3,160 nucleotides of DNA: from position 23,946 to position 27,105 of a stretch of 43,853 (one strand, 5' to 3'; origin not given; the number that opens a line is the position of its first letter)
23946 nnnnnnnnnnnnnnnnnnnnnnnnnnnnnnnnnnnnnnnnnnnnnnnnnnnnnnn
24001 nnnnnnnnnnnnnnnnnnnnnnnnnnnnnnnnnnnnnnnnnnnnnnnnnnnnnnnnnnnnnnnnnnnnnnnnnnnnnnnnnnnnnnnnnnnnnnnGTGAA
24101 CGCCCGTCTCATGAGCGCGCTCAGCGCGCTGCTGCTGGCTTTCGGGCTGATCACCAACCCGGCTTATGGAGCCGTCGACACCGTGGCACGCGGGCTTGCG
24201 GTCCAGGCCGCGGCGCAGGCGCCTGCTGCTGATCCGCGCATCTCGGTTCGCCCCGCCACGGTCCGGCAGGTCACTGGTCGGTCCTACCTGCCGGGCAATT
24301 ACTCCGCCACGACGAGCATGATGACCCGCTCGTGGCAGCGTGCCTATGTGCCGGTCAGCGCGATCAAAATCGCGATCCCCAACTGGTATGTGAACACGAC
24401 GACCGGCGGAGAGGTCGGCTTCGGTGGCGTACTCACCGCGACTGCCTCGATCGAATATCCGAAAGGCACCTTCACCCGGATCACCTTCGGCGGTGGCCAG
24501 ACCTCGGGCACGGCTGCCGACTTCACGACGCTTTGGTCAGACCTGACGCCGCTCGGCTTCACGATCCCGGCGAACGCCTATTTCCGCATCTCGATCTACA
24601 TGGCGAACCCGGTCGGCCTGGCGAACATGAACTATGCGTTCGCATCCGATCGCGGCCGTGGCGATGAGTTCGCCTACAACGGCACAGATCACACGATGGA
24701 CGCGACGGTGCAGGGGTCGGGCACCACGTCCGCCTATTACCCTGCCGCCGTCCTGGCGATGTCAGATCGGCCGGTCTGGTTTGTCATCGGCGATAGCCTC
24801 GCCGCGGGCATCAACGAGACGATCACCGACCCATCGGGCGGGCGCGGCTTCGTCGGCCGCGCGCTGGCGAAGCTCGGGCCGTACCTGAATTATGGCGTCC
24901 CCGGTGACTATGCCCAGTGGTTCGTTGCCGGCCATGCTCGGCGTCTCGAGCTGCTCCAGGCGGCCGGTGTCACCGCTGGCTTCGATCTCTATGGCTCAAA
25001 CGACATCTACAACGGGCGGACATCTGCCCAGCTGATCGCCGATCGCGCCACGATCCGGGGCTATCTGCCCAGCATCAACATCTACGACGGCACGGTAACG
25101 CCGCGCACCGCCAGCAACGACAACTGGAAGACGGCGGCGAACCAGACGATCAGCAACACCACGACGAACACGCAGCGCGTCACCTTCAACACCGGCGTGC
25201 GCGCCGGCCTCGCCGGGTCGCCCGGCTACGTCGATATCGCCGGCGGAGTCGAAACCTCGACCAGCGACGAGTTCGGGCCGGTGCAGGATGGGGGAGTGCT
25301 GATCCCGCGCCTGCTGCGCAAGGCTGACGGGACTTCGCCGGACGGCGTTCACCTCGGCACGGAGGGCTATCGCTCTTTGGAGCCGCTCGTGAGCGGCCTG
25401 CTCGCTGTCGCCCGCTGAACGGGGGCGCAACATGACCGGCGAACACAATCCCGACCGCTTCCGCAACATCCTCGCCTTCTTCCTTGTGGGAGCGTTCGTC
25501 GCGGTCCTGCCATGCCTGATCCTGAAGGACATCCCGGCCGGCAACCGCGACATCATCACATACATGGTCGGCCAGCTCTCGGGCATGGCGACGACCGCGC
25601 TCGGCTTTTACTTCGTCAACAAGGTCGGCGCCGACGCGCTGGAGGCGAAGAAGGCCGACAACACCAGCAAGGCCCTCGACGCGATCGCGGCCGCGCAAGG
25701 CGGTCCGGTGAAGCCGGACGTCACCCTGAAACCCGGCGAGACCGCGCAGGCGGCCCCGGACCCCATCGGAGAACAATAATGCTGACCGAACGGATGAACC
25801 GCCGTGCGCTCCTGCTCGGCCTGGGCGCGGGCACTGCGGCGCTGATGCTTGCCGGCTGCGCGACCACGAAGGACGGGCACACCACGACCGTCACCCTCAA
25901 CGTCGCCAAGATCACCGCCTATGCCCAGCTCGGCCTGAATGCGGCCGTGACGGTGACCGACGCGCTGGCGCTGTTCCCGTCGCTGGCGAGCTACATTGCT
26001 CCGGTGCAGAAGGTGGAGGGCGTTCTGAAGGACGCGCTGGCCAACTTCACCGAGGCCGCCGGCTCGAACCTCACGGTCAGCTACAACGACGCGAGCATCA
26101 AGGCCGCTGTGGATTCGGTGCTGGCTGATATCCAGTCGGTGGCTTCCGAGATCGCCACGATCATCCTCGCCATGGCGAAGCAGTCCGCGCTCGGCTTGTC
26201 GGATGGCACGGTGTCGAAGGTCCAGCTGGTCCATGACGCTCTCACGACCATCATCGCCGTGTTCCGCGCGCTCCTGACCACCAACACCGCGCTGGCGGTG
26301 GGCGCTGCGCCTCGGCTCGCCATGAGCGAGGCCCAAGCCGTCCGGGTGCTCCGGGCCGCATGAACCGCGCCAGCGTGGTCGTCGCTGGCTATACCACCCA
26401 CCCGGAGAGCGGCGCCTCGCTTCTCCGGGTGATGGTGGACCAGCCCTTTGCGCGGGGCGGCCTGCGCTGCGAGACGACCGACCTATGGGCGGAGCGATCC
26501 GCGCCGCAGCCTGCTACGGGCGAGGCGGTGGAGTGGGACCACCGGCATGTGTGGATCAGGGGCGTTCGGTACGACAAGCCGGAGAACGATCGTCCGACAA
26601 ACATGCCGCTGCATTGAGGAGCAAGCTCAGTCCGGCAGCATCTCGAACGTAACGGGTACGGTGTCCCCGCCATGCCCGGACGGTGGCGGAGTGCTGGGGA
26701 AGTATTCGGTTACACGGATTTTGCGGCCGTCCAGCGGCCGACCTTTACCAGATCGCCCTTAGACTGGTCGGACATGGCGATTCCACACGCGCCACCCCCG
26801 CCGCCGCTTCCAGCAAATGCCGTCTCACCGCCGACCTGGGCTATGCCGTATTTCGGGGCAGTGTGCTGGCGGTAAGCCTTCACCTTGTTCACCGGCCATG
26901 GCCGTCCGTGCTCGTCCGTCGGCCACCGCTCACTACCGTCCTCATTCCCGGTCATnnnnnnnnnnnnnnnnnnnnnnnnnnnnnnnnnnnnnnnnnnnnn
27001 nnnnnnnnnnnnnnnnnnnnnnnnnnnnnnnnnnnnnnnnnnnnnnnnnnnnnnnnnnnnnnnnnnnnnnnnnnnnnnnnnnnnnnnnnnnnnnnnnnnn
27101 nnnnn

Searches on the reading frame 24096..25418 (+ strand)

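Call 10: search_protein_families(library=pfam, proteins=[window:24096-25418:+], max_evalue=0.01)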
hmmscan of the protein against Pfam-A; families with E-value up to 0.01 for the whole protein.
window:24096-25418:+ (440 aa): 2 families
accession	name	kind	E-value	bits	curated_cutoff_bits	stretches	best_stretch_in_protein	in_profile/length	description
PF13472.12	Lipase_GDSL_2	-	4.3e-07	31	32.9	1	230-426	1-177/178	GDSL-like Lipase/Acylhydrolase family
PF00657.28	Lipase_GDSL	-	0.0058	17.2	23.6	0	229-426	2-202/208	GDSL-like Lipase/Acylhydrolase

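Call 11: search_protein_families(library=phrogs, proteins=[window:24096-25418:+], max_evalue=0.01)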
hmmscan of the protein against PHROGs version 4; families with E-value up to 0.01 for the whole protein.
window:24096-25418:+ (440 aa): 2 families
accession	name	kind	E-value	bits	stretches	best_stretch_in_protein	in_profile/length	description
phrog_8480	-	other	1.8e-55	190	1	52-407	35-419/528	lysophospholipase L1-like esterase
phrog_19495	-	unknown function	3.5e-08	33.6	1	209-427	376-610/629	-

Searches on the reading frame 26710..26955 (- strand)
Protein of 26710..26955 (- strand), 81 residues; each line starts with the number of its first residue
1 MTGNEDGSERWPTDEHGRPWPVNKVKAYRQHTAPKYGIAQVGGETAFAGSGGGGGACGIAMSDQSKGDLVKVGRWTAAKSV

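Call 10: search_protein_families(library=pfam, proteins=[window:26710-26955:-], max_evalue=0.01)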
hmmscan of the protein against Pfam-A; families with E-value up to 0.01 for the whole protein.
window:26710-26955:- (81 aa): 0 families

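Call 11: search_protein_families(library=phrogs, proteins=[window:26710-26955:-], max_evalue=0.01)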
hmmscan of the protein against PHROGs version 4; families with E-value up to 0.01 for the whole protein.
window:26710-26955:- (81 aa): 0 families

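Call 78: search_protein_families(library=padloc, proteins=[window:26710-26955:-], max_evalue=0.01)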
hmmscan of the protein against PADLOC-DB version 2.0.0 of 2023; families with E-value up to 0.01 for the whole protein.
window:26710-26955:- (81 aa): 0 families

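Call 79: search_protein_families(library=ncbifam, proteins=[window:26710-26955:-], max_evalue=1)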
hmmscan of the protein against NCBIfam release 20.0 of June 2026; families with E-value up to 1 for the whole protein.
window:26710-26955:- (81 aa): 1 family
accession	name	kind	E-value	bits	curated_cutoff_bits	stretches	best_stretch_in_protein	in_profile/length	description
TIGR01220.1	Pmev_kin_Gr_pos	equivalog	0.039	13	165.7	1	46-76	313-343/358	phosphomevalonate kinase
